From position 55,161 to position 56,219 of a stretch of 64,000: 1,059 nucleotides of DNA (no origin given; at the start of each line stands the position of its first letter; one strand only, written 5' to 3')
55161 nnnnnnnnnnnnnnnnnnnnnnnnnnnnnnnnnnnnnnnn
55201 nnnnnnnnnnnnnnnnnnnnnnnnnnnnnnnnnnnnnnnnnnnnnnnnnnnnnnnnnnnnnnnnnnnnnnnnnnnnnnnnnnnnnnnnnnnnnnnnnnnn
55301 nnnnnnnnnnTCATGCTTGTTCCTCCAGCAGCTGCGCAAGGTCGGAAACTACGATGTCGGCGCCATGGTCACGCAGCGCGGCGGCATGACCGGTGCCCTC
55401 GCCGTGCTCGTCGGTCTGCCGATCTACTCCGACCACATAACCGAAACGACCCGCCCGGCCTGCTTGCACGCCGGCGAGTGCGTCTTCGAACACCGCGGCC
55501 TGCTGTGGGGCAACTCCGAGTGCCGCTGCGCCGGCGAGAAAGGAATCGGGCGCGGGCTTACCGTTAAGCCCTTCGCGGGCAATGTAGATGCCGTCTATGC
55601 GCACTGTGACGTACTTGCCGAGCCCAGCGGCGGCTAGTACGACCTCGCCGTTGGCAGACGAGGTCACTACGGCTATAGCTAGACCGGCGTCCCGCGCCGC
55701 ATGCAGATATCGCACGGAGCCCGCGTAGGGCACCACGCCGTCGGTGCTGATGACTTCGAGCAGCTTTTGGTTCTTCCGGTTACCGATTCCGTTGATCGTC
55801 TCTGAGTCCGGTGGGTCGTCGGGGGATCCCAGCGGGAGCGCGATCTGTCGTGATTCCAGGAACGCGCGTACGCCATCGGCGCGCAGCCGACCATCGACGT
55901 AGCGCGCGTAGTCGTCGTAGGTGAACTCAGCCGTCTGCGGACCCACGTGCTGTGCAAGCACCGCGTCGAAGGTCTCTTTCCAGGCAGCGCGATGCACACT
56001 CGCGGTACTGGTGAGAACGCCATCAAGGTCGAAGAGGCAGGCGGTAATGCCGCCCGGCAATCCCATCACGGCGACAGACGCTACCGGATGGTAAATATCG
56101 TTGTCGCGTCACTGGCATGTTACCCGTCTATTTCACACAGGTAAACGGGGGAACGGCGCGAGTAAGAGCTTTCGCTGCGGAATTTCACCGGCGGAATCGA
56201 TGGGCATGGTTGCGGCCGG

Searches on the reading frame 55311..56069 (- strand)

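Call 71: search_protein_families(library=pfam, proteins=[window:55311-56069:-], max_evalue=0.00001)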
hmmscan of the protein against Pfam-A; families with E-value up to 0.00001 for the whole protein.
window:55311-56069:- (252 aa): 2 families
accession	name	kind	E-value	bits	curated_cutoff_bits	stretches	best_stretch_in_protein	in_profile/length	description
PF00702.32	Hydrolase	-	4.6e-22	79.8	26.4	1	8-206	1-189/191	haloacid dehalogenase-like hydrolase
PF13419.12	HAD_2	-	1.8e-12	48.2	23.8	1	11-206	1-170/178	Haloacid dehalogenase-like hydrolase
